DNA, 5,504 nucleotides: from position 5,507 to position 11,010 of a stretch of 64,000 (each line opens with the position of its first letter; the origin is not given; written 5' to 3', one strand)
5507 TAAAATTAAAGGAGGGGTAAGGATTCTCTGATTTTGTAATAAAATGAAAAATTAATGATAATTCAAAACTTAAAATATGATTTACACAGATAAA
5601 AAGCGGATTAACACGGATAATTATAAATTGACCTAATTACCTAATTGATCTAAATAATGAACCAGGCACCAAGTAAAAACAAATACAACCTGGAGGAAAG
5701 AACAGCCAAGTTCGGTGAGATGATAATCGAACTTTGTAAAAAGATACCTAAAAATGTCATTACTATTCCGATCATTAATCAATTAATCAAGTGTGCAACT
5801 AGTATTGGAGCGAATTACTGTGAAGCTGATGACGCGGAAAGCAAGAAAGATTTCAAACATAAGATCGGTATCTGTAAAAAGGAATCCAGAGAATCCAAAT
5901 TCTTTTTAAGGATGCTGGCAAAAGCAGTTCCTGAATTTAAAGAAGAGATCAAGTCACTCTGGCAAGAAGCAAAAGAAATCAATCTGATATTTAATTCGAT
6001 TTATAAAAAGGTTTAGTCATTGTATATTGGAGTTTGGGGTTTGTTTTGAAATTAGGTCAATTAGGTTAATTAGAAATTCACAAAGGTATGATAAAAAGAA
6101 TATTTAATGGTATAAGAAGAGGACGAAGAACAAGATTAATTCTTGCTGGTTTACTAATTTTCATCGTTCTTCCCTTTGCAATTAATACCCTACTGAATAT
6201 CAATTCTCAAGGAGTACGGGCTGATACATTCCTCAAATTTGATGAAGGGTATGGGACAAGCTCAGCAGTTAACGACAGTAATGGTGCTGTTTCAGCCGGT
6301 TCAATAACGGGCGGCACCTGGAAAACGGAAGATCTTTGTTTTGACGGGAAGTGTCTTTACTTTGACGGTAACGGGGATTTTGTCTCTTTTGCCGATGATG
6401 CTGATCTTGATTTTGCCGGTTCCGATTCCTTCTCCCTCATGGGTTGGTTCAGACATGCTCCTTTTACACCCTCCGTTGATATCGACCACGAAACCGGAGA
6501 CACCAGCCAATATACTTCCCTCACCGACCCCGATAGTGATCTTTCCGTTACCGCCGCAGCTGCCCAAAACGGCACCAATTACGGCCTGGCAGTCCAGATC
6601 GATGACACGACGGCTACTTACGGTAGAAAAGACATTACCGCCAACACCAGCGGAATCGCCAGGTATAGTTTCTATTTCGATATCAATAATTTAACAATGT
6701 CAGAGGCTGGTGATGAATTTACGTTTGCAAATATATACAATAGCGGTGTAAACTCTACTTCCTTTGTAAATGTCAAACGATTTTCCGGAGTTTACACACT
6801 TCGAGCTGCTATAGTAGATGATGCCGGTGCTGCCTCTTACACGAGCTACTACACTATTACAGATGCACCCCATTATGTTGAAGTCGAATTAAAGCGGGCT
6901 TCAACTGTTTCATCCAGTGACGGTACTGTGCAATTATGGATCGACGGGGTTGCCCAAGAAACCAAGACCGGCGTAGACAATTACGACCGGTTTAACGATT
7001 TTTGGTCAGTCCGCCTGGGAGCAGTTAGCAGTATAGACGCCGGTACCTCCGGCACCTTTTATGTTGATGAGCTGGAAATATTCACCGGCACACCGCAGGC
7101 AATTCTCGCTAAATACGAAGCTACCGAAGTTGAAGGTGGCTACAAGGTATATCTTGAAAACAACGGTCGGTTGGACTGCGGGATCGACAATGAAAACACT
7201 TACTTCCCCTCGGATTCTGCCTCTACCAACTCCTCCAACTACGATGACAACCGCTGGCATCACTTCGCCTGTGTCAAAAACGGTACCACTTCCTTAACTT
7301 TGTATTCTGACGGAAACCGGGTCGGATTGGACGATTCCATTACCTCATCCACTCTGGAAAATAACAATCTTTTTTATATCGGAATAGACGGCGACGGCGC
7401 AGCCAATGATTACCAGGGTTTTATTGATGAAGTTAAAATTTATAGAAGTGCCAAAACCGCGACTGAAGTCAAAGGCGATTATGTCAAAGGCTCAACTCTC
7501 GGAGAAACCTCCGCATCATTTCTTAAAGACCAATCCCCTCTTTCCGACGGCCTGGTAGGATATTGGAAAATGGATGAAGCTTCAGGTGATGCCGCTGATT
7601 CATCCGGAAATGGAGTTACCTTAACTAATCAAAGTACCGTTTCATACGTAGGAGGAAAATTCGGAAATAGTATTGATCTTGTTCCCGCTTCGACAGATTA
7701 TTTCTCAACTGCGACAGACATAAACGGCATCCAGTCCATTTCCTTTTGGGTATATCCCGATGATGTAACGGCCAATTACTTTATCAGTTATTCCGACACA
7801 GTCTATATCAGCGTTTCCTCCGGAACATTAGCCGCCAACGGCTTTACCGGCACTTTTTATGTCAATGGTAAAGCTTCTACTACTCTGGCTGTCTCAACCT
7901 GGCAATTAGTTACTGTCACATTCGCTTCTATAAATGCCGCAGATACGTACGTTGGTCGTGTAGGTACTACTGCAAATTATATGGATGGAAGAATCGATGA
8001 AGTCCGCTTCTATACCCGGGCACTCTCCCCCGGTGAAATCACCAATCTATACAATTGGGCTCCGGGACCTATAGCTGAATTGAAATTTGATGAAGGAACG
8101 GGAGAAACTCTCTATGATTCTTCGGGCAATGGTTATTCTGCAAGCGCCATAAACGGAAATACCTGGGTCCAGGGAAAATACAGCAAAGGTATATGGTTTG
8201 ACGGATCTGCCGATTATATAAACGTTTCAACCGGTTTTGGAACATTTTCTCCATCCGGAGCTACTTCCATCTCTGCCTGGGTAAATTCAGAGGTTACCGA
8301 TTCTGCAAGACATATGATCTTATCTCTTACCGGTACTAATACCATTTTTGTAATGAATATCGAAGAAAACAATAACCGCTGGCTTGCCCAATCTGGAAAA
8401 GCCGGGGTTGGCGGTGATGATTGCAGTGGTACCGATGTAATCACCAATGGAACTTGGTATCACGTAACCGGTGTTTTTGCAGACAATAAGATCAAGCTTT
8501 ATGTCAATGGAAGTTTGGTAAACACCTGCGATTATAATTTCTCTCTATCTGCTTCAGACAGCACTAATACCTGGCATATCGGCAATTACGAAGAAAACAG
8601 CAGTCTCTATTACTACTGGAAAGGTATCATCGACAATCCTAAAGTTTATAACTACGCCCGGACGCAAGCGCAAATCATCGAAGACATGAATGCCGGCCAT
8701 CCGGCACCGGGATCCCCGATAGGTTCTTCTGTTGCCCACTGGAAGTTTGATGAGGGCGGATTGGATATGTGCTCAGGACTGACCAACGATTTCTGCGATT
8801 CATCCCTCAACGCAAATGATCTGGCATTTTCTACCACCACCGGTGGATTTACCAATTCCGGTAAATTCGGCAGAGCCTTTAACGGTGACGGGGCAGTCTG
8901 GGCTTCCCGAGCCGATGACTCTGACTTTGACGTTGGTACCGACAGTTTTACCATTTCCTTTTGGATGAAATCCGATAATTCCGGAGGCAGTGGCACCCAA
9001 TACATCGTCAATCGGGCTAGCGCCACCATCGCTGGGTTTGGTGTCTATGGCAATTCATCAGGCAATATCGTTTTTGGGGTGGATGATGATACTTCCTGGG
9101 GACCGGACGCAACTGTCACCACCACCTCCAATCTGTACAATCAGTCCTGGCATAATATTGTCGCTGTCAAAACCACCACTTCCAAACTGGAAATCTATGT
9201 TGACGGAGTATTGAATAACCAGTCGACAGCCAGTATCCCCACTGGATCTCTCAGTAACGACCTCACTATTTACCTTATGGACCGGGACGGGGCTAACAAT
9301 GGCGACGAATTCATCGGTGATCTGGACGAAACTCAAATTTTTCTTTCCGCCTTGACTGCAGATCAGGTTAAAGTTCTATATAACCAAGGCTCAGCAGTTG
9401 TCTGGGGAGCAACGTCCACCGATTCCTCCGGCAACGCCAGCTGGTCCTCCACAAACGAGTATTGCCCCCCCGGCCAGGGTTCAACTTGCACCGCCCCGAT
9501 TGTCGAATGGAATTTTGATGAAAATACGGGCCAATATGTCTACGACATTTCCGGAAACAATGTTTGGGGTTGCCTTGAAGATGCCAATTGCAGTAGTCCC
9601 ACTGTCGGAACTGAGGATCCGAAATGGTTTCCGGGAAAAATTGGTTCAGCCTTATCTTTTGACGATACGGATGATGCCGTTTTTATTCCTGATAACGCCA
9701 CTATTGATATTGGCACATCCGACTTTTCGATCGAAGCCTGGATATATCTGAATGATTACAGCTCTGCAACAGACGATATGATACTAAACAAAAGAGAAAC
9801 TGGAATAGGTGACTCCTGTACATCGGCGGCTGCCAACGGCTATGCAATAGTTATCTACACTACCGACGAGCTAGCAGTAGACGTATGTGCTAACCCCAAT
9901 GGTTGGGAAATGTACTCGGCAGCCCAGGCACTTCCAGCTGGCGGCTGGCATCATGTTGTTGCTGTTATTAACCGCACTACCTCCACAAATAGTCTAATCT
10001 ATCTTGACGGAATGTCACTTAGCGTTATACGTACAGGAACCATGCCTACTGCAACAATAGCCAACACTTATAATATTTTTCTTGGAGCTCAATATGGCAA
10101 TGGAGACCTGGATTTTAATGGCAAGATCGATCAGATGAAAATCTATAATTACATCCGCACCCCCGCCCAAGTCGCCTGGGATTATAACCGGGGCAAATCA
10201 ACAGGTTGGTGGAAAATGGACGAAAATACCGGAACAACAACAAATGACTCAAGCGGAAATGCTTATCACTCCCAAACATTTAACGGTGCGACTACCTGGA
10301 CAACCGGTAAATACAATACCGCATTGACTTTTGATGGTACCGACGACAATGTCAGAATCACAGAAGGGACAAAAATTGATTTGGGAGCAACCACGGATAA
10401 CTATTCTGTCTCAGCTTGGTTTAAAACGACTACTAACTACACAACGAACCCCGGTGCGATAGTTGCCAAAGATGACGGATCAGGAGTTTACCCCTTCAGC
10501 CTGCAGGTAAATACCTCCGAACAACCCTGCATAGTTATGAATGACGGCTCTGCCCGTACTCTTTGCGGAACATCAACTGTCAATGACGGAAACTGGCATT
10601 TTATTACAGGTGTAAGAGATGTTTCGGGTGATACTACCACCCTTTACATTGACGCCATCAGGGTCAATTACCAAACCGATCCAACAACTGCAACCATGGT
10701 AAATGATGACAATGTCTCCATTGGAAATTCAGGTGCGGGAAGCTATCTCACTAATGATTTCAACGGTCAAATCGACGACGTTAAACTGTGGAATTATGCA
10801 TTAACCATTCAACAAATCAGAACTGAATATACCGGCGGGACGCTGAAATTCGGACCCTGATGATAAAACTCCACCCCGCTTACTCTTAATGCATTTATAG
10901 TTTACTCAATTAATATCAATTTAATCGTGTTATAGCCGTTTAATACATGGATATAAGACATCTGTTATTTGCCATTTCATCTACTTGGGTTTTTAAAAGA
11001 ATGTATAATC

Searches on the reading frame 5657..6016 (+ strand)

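Call 45: search_protein_families(library=pfam, proteins=[window:5657-6016:+], max_evalue=0.0001)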
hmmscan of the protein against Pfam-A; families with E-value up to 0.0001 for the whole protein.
window:5657-6016:+ (119 aa): 1 family
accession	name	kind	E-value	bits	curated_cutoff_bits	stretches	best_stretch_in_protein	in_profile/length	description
PF05635.17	23S_rRNA_IVP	-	1e-12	48.6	33.8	1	14-112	7-104/106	23S rRNA-intervening sequence protein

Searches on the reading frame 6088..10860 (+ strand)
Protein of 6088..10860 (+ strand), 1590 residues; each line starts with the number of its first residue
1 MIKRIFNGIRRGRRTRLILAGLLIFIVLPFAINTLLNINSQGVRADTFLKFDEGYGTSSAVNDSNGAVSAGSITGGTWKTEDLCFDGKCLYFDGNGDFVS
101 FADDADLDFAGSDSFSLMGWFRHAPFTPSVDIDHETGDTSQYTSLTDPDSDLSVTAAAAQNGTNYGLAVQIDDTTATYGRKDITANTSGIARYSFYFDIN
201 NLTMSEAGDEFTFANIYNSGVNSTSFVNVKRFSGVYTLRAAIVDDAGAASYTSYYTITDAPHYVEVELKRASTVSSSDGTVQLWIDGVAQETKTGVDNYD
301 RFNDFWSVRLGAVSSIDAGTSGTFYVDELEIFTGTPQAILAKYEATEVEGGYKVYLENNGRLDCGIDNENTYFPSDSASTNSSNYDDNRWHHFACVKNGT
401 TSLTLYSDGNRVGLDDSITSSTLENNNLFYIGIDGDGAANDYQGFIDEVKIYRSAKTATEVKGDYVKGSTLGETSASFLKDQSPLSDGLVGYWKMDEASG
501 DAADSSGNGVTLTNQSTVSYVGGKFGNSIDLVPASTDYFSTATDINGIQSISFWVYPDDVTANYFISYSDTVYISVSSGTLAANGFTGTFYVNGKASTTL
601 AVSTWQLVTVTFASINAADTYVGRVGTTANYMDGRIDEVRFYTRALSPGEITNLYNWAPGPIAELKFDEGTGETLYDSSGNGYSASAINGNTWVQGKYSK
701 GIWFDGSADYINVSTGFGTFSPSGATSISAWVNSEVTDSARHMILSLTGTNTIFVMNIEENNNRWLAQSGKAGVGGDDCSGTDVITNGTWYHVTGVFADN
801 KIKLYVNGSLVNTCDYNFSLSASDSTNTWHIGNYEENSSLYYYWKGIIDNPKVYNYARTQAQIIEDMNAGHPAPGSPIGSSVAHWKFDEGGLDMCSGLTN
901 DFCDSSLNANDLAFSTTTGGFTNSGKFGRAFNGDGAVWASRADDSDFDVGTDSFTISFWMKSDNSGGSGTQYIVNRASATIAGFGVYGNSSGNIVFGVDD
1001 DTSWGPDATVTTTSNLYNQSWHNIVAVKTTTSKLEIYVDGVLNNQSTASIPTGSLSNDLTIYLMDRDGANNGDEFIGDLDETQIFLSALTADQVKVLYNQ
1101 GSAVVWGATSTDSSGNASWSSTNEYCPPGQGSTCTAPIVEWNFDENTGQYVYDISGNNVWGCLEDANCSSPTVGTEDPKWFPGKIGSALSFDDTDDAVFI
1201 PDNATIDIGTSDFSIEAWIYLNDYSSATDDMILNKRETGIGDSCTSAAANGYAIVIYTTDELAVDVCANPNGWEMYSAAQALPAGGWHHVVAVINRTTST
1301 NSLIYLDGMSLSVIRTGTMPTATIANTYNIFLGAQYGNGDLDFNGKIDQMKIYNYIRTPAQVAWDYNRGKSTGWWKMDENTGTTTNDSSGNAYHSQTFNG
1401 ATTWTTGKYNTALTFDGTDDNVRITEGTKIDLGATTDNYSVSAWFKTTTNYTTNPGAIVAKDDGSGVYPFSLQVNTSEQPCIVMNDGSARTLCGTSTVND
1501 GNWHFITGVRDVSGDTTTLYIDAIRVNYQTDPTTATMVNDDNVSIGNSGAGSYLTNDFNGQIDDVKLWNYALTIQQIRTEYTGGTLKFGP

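Call 45: search_protein_families(library=pfam, proteins=[window:6088-10860:+], max_evalue=0.0001)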
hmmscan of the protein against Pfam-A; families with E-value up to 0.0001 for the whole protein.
window:6088-10860:+ (1590 aa): 6 families
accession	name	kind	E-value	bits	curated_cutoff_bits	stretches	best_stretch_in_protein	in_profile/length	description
PF13385.13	Laminin_G_3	-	9.3e-112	370.4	27.6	6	705-863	1-150/151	Concanavalin A-like lectin/glucanases superfamily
PF07953.20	Toxin_R_bind_N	-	5.8e-18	65.7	23.8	2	1385-1546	4-168/191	Clostridium neurotoxin, N-terminal receptor binding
PF02210.31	Laminin_G_2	-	4.1e-14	53.6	22.9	1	1484-1567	34-123/126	Laminin G domain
PF02973.23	Sialidase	-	6.5e-09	36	26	0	799-862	116-180/189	Sialidase, N-terminal domain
PF00054.30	Laminin_G_1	-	2.8e-08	34.5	24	0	334-432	4-98/131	Laminin G domain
PF00354.24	Pentaxin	-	2.8e-08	34.1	25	0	1503-1586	92-172/194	Pentaxin family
